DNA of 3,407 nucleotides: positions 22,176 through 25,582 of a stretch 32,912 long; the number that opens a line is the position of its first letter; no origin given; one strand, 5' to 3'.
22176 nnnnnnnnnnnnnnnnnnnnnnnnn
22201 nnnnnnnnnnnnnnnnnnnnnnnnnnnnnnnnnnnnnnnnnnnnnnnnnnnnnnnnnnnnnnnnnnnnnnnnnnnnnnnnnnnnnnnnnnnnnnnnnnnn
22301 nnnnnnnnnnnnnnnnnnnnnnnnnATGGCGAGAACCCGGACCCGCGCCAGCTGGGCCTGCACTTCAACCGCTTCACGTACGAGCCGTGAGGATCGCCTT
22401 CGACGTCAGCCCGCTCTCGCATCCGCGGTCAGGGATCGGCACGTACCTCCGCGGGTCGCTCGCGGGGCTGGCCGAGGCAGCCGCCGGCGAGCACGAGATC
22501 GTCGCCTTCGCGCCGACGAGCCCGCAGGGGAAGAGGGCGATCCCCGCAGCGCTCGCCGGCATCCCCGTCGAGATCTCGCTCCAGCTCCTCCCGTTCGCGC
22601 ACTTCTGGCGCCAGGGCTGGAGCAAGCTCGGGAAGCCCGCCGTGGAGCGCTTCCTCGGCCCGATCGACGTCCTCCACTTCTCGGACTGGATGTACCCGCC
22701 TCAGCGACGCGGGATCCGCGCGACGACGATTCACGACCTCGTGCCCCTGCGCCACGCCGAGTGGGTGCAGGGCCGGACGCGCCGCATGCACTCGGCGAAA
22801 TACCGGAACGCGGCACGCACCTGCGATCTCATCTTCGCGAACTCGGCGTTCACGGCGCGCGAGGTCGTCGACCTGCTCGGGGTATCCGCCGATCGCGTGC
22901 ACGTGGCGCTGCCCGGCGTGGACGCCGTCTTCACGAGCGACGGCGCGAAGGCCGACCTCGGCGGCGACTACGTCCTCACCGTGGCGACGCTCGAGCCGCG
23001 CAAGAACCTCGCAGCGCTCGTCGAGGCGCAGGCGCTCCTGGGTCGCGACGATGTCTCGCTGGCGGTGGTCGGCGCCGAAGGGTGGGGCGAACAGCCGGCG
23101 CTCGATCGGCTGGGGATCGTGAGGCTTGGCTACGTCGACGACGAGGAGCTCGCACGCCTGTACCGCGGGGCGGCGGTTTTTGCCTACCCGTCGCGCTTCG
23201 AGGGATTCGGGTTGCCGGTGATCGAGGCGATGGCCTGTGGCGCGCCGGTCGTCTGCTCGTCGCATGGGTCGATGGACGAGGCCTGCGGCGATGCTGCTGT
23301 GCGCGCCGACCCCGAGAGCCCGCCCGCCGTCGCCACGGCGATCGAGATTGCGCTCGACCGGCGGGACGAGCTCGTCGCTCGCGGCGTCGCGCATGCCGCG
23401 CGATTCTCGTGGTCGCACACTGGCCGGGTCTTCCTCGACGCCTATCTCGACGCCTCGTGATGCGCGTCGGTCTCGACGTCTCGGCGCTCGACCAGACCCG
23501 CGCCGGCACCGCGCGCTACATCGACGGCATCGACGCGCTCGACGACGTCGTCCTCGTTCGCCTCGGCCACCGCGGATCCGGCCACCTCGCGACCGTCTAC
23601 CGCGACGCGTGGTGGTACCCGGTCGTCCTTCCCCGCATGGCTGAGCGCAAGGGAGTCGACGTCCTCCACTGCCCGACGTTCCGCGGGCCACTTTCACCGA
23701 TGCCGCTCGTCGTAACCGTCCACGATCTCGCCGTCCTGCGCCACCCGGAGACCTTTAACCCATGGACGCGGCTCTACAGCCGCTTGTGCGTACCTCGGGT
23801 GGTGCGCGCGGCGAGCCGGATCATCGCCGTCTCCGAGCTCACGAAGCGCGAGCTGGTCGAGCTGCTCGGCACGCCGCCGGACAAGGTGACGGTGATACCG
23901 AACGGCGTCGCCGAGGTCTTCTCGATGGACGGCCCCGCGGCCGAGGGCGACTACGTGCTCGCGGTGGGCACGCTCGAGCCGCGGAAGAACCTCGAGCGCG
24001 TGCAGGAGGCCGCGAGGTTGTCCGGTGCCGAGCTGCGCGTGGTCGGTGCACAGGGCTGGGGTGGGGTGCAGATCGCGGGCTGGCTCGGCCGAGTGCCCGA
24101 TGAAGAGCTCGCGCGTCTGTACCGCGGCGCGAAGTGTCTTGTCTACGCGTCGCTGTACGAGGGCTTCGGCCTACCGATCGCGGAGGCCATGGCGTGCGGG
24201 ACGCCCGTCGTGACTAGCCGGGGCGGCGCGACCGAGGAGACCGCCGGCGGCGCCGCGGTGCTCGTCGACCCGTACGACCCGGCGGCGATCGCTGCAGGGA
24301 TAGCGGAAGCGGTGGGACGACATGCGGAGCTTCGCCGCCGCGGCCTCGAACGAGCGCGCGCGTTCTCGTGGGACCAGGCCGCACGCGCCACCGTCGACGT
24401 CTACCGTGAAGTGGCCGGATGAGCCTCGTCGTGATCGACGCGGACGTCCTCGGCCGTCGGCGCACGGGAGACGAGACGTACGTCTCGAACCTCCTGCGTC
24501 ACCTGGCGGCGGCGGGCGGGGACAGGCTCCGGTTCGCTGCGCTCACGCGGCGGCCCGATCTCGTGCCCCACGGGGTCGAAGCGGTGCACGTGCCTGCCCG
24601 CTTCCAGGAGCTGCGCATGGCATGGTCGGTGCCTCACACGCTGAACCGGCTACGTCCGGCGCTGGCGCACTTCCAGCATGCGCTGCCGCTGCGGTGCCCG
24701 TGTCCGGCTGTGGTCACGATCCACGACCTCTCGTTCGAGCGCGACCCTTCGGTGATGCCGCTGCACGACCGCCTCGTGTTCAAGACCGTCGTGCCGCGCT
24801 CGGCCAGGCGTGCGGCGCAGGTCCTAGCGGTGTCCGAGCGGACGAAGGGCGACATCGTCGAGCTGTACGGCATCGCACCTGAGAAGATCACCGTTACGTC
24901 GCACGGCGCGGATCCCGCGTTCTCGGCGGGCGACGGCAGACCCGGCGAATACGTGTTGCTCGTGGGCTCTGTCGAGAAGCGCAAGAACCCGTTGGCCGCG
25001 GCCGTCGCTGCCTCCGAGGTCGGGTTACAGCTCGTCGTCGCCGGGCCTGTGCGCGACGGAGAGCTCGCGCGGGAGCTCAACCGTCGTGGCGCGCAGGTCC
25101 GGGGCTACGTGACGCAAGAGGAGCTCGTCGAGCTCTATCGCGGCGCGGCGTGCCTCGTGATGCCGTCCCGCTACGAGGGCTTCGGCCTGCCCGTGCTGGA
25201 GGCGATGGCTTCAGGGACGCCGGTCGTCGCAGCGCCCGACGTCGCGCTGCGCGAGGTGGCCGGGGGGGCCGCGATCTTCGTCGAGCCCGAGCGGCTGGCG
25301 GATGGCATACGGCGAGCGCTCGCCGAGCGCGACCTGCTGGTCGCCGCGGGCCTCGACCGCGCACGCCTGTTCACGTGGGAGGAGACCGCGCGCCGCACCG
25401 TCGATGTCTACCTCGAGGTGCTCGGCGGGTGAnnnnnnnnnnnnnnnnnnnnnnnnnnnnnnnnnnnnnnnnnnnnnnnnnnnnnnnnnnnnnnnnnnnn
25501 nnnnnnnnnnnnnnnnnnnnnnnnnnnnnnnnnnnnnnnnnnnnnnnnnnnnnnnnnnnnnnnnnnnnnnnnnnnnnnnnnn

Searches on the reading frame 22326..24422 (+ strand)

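Call 10: search_protein_families(library=pfam, proteins=[window:22326-24422:+], max_evalue=0.001)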
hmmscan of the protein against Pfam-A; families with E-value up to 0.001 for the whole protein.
window:22326-24422:+ (698 aa): 5 families
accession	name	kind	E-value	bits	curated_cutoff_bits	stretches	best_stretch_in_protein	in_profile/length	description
PF00534.26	Glycos_transf_1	-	1.6e-22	80.3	26.4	1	541-677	15-169/172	Glycosyl transferases group 1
PF13692.12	Glyco_trans_1_4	-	5e-19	69.4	27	1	543-661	3-138/142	Glycosyl transferases group 1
PF13439.12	Glyco_transf_4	-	4.2e-18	66.4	28.5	1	400-528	37-166/170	Glycosyltransferase Family 4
PF13524.12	Glyco_trans_1_2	-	2e-08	34.7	25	1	559-680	6-128/144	Glycosyl transferase-like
PF20706.3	GT4-conflict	-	7.6e-06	25.6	26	1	593-632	273-312/385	Family 4 Glycosyltransferase in conflict systems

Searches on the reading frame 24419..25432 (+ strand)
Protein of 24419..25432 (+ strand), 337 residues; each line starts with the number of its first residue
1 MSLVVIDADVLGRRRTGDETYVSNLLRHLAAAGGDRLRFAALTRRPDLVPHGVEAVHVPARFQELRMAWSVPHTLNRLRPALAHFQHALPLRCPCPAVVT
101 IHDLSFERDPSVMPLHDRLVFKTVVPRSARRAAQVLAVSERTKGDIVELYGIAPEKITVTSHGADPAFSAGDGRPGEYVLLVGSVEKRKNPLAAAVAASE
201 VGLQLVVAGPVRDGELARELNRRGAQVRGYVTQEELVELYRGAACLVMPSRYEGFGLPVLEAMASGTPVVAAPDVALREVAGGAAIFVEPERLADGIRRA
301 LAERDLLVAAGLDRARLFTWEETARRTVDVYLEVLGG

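Call 10: search_protein_families(library=pfam, proteins=[window:24419-25432:+], max_evalue=0.001)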
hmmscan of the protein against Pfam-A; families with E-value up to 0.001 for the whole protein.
window:24419-25432:+ (337 aa): 5 families
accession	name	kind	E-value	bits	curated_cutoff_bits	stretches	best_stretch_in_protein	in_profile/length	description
PF13692.12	Glyco_trans_1_4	-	2.3e-20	73.7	27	1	179-302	4-141/142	Glycosyl transferases group 1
PF00534.26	Glycos_transf_1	-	1.5e-19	70.6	26.4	1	177-306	16-161/172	Glycosyl transferases group 1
PF13439.12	Glyco_transf_4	-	4.9e-16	59.7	28.5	1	17-167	3-169/170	Glycosyltransferase Family 4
PF20706.3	GT4-conflict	-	2.1e-09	37.3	26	1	203-271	233-310/385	Family 4 Glycosyltransferase in conflict systems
PF13524.12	Glyco_trans_1_2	-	4.9e-06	27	25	1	196-322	9-137/144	Glycosyl transferase-like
